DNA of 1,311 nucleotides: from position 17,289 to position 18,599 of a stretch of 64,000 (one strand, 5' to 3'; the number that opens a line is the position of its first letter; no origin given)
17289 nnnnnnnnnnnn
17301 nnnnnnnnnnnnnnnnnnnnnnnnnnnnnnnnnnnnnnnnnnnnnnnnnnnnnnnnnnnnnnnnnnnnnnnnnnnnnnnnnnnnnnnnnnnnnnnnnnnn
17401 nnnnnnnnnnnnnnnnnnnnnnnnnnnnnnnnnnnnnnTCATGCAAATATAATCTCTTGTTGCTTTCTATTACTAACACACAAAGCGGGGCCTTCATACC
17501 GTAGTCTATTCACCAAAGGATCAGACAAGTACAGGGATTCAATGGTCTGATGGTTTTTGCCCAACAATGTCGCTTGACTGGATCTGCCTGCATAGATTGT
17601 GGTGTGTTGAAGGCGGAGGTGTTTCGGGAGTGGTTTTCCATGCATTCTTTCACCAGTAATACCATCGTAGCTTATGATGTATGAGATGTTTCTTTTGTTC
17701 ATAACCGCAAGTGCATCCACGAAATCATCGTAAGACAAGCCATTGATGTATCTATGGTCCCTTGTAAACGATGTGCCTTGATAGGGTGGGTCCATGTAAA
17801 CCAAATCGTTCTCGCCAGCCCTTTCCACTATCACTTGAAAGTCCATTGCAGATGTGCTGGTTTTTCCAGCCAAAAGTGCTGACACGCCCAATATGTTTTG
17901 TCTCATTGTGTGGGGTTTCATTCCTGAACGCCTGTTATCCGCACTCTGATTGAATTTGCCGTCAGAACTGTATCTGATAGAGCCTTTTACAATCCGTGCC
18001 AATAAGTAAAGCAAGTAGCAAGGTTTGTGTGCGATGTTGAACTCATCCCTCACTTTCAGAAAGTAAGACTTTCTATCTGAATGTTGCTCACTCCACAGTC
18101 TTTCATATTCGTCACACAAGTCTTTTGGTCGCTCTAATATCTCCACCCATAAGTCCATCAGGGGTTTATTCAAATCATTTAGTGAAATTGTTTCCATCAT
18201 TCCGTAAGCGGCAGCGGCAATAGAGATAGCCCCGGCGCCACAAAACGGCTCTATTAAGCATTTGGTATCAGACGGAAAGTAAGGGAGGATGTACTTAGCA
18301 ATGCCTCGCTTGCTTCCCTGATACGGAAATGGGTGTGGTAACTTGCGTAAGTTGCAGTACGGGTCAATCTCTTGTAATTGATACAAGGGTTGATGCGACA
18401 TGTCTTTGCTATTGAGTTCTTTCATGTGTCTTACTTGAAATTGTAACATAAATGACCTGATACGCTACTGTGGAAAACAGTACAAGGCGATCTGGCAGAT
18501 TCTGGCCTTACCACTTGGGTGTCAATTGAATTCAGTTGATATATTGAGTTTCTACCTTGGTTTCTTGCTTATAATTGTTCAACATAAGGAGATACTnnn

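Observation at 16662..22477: Low-GC ~5.8 kb island inserted between the convergent 3' ends of ftsK and nuoD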

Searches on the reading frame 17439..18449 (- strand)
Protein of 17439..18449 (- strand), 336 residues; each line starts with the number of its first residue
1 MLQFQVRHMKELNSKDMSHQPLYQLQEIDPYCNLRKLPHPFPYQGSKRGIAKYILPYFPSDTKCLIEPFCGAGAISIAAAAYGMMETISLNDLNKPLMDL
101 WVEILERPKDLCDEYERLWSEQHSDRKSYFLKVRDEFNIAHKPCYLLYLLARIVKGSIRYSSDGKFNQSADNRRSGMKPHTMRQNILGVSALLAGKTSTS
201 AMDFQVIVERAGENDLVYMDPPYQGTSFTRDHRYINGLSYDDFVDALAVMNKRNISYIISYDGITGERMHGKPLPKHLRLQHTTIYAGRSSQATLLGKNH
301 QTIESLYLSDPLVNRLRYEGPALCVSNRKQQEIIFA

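Call 3: search_protein_families(library=pfam, proteins=[window:17439-18449:-], max_evalue=0.01)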
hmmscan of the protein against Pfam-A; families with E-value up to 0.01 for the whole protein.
window:17439-18449:- (336 aa): 3 families
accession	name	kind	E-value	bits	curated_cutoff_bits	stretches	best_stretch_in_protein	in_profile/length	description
PF02086.21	MethyltransfD12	-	6e-34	118.3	22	1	43-261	1-229/253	D12 class N6 adenine-specific DNA methyltransferase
PF01170.24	UPF0020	-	0.00028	21.1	22.3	0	61-83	28-50/197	RMKL-like, methyltransferase domain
PF03602.21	Cons_hypoth95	-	0.00099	19.3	24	0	198-227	98-127/182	Conserved hypothetical protein 95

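Call 4: search_protein_families(library=padloc, proteins=[window:17439-18449:-], max_evalue=0.01)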
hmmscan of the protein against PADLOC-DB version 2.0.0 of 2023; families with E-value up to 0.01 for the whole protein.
window:17439-18449:- (336 aa): 26 families (the best 25 are shown)
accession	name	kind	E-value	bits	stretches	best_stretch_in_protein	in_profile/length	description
PDLC03341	MTase_II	-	6.9e-84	280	1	33-316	11-295/316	Type II methyltransferase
PDLC03302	MTase_II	-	5.5e-40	135.7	1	38-307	360-623/626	Type II methyltransferase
PDLC03294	MTase_II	-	5.8e-33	112.7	1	43-241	10-206/272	Type II methyltransferase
PDLC03247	MTase_II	-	4.2e-23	80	1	39-263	4-224/282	Type II methyltransferase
PDLC03729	oMTase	-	8.6e-22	75.9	1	43-262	10-228/275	orphan methyltransferase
PDLC03266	MTase_II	-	4.8e-16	57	1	43-224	20-198/285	Type II methyltransferase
PDLC03383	MTase_II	-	5.2e-16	56.9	2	127-260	126-259/318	Type II methyltransferase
PDLC03735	oMTase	-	6.7e-16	56.5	1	42-258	12-237/284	orphan methyltransferase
PDLC04018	PD-Lambda-5_B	-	4.3e-14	50.5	2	39-116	6-86/291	-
PDLC03264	MTase_II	-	5.1e-14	50.2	1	40-260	14-234/306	Type II methyltransferase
PDLC03287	MTase_II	-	1.8e-11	41.6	1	37-226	363-553/646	Type II methyltransferase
PDLC03261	MTase_II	-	1.5e-09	34.7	1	43-241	30-222/643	Type II methyltransferase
PDLC03244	MTase_II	-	9.4e-09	32.8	1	42-226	32-213/295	Type II methyltransferase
PDLC03290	MTase_II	-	2e-08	31.9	1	36-265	3-240/292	Type II methyltransferase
PDLC03722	oMTase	-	6.6e-08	30.7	1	43-260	7-210/259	orphan methyltransferase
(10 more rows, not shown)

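Call 18: search_protein_families(library=ncbifam, proteins=[window:17439-18449:-], max_evalue=0.01)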
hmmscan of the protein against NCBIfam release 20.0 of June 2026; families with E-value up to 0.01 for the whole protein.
window:17439-18449:- (336 aa): 3 families
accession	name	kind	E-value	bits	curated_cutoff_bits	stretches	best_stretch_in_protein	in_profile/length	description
TIGR00571.1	dam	subfamily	5e-32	111.6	114.85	1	43-260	7-225/267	Dam family site-specific DNA-(adenine-N6)-methyltransferase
NF008152.0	PRK10904.1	equivalog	5.5e-15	55.5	441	1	51-231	18-192/271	adenine-specific DNA-methyltransferase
NF033455.1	BREX_6_MTaseX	exception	0.0032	15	900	1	193-248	535-589/1319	BREX-6 system adenine-specific DNA-methyltransferase PglX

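Call 21: search_solved_structures(query=window:17439-18449:-, max_evalue=0.001)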
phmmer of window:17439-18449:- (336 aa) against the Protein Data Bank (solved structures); distinct sequences matched with E-value up to 0.001: 10.
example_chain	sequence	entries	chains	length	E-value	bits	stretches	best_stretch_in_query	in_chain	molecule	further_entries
7m6b_B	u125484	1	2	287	4.9e-14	55.2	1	40-236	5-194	Site-specific DNA-methyltransferase (adenine-specific)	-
2dpm_A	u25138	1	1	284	4.9e-08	35.5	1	40-232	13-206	PROTEIN (ADENINE-SPECIFIC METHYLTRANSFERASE DPNII 1)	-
1yfj_A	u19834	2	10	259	1.9e-07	33.5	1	42-260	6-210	DNA adenine methylase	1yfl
1yf3_A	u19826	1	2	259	3.6e-07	32.6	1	42-260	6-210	DNA adenine methylase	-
4rtj_A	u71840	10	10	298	4.5e-07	32.3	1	43-232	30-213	DNA adenine methylase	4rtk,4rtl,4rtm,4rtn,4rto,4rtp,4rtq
1q0s_A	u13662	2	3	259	4.6e-07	32.3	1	42-257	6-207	DNA adenine methylase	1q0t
2g1p_A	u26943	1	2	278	5.2e-07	32.1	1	45-232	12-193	DNA adenine methylase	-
2ore_D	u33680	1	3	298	1.2e-06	31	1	43-232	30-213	DNA adenine methylase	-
4gbe_D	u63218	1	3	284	1.2e-06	30.9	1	44-232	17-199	DNA adenine methylase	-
4gol_D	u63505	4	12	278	1.3e-06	30.7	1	45-232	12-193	DNA adenine methylase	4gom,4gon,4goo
